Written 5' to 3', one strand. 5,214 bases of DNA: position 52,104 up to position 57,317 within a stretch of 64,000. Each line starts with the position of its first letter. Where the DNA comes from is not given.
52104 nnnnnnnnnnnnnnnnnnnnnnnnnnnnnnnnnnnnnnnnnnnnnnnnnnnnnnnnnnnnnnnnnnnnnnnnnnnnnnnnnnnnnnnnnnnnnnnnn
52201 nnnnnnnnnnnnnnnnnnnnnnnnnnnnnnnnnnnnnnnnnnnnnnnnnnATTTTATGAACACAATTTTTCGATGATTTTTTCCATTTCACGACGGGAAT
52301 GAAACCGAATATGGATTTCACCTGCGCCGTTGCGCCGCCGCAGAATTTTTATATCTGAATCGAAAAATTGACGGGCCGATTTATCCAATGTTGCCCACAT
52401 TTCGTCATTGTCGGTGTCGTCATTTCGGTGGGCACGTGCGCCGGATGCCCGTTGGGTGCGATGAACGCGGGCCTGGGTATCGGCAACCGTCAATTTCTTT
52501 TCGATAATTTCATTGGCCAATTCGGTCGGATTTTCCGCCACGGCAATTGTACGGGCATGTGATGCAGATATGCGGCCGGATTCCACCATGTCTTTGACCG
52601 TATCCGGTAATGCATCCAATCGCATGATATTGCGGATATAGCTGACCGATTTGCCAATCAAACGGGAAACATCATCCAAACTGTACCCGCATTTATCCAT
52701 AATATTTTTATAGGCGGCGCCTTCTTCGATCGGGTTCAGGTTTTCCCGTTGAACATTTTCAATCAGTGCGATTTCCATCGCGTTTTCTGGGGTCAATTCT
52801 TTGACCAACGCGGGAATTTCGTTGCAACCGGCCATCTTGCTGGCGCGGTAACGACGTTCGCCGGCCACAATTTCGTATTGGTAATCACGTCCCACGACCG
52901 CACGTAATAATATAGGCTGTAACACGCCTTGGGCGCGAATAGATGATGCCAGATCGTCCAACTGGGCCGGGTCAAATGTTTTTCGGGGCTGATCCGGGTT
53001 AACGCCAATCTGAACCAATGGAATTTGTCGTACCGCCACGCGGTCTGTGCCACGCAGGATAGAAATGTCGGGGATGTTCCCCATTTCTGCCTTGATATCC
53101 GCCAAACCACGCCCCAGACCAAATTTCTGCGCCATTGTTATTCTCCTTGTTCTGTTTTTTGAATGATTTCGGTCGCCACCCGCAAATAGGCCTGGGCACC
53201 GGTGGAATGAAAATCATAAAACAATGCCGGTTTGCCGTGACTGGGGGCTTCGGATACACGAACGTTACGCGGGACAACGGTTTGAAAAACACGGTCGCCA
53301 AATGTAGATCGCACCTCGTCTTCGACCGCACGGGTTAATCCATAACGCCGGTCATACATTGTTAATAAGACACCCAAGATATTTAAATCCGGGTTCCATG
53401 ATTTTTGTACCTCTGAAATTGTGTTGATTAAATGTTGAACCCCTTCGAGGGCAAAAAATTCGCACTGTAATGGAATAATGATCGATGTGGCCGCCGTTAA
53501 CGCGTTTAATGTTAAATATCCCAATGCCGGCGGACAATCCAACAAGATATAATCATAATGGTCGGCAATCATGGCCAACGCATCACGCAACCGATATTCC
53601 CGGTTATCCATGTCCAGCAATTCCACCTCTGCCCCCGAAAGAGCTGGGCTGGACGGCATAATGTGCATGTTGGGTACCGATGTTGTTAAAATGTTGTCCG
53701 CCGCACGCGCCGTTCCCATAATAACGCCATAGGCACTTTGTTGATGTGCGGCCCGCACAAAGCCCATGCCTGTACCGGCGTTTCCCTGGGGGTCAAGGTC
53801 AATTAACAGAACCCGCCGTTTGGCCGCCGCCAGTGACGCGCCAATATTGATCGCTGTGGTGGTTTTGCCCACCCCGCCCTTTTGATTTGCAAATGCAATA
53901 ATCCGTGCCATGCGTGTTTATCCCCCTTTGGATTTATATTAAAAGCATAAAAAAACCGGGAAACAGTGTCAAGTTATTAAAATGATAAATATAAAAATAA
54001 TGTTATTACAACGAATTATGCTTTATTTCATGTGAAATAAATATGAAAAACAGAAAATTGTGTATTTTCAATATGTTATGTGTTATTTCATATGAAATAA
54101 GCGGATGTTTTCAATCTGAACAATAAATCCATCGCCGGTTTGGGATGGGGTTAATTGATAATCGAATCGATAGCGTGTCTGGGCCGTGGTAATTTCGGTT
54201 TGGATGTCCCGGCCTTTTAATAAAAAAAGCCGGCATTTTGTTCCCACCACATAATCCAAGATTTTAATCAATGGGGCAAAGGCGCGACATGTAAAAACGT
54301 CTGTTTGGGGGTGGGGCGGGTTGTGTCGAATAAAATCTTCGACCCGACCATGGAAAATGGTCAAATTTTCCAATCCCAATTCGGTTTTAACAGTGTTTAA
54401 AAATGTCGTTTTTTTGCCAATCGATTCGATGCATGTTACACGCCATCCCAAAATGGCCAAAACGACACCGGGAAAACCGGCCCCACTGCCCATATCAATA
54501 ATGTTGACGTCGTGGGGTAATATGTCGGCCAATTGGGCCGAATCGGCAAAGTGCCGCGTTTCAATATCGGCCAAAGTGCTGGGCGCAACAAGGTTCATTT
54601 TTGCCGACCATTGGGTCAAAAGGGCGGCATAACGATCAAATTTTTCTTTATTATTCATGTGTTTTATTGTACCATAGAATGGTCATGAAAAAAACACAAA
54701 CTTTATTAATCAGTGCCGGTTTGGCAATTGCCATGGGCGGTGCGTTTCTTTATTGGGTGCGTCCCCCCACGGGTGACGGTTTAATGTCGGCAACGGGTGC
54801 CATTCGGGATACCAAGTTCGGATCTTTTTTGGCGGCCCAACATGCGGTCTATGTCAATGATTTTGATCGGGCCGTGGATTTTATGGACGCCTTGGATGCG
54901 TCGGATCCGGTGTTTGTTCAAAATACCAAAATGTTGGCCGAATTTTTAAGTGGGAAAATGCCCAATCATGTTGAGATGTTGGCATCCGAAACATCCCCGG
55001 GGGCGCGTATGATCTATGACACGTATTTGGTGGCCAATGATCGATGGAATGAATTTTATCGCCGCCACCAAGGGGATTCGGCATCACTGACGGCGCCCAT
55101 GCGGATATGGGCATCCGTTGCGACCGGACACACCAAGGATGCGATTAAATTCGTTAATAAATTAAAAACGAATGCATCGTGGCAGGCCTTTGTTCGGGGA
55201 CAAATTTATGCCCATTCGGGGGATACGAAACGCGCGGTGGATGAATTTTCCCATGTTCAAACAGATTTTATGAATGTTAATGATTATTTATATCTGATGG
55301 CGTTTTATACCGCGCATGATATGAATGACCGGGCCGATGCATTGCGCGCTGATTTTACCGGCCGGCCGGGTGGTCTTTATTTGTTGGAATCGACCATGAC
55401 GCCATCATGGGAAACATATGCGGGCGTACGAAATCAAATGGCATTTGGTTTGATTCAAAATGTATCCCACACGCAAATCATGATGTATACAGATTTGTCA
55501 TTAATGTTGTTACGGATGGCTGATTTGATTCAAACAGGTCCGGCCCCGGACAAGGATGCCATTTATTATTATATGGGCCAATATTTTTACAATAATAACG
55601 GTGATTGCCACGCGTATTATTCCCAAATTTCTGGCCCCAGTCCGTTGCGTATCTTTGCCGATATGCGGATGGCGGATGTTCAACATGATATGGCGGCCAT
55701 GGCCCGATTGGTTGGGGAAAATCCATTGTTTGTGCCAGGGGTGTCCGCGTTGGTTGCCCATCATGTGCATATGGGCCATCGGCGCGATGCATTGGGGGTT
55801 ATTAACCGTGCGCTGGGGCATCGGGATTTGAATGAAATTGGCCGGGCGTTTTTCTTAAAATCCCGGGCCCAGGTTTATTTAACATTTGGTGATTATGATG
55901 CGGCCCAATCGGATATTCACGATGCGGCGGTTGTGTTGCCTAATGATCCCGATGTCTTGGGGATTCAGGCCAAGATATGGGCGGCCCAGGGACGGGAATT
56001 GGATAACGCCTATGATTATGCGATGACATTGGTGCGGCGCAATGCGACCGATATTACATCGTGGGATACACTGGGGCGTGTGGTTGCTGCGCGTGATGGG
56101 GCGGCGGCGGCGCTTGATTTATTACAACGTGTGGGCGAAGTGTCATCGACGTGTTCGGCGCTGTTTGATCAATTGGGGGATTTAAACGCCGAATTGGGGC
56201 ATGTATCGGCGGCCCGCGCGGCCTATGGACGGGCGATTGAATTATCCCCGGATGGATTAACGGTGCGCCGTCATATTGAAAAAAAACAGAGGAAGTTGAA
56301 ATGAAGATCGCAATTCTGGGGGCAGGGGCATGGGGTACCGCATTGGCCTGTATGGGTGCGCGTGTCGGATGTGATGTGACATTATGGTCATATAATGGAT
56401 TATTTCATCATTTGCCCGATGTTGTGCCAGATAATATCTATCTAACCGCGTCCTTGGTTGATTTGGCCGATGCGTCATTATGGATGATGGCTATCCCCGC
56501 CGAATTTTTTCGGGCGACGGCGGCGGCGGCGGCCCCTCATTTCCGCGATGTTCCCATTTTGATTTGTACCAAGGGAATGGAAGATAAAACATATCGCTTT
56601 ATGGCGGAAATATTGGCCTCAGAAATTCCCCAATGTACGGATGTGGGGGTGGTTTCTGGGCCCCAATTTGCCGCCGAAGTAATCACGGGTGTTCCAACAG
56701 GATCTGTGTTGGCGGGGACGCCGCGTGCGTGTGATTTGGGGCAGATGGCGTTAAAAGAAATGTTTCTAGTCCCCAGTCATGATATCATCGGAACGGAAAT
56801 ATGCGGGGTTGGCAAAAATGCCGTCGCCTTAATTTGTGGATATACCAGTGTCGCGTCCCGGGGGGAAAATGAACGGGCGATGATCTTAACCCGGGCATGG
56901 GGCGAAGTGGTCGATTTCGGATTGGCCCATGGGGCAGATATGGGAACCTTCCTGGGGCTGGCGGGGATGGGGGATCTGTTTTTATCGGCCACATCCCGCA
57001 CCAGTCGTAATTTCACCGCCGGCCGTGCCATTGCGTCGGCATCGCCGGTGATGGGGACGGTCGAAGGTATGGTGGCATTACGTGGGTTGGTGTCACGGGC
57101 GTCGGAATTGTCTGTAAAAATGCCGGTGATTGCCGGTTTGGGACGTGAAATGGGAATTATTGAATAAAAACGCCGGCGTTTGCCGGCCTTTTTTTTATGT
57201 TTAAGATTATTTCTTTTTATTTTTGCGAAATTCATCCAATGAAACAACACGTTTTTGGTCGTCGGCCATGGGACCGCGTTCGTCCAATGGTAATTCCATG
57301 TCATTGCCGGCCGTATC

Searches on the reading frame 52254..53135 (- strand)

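Call 89: search_protein_families(library=pfam, proteins=[window:52254-53135:-], max_evalue=0.00001)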
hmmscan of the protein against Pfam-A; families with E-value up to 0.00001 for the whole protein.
window:52254-53135:- (293 aa): 3 families
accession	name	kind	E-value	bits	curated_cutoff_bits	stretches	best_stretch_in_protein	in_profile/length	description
PF02195.25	ParB_N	-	1.8e-32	111.7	26.3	1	35-129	3-95/95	ParB N-terminal domain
PF17762.8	HTH_ParB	-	4.3e-24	85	22.6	1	131-227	1-100/102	ParB HTH domain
PF23433.1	DUF7119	-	7.7e-06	26.3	30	0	162-222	59-121/141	Family of unknown function (DUF7119)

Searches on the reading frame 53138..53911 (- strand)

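Call 89: search_protein_families(library=pfam, proteins=[window:53138-53911:-], max_evalue=0.00001)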
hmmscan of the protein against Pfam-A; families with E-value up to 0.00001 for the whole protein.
window:53138-53911:- (257 aa): 7 families
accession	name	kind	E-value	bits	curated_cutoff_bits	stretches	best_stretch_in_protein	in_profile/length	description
PF13614.12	AAA_31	-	2.5e-62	210.4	27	1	3-178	2-177/177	AAA domain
PF01656.29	CbiA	-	7.5e-29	100.7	25.4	1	5-228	1-124/125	CobQ/CobB/MinD/ParA nucleotide binding domain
PF09140.17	MipZ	-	5.4e-12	46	20.7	1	4-156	2-137/262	ATPase MipZ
PF10609.15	ParA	-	2.6e-10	40.6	27.1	1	3-169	4-164/246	NUBPL iron-transfer P-loop NTPase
PF06564.18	CBP_BcsQ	-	1.5e-09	38.2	21.3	1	4-143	3-140/234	Cellulose biosynthesis protein BcsQ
PF00142.24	Fer4_NifH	-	1.5e-07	31.7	25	0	10-45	7-42/271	4Fe-4S iron sulfur cluster binding proteins, NifH/frxC family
PF02374.21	ArsA_ATPase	-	5.2e-07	29.6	24.3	1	7-42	5-40/305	Anion-transporting ATPase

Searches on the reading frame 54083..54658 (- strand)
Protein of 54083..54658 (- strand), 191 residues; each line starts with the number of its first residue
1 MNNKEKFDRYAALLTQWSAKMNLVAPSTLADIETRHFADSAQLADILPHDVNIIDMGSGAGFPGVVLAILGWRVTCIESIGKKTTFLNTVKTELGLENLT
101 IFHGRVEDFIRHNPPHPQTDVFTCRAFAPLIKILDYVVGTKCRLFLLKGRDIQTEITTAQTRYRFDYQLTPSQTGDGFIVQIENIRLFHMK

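Call 89: search_protein_families(library=pfam, proteins=[window:54083-54658:-], max_evalue=0.00001)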
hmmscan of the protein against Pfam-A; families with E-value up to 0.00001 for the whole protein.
window:54083-54658:- (191 aa): 1 family
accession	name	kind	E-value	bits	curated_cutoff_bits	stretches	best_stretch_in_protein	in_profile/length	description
PF02527.21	GidB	-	4.9e-40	137.3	27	1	4-167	2-167/184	rRNA small subunit methyltransferase G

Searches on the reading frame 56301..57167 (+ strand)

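Call 89: search_protein_families(library=pfam, proteins=[window:56301-57167:+], max_evalue=0.00001)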
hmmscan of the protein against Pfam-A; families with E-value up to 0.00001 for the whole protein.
window:56301-57167:+ (288 aa): 3 families
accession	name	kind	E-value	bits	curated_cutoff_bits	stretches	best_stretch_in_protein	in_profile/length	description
PF01210.29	NAD_Gly3P_dh_N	-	1.6e-27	96.8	23.1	1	2-141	1-154/158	NAD-dependent glycerol-3-phosphate dehydrogenase N-terminus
PF07479.19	NAD_Gly3P_dh_C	-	3.2e-26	92.6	25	1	161-278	1-125/142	NAD-dependent glycerol-3-phosphate dehydrogenase C-terminus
PF20618.3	GPD_NAD_C_bact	-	1.5e-07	32.3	27.6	1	221-278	1-64/66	Bacterial GPD, NAD-dependent C-terminal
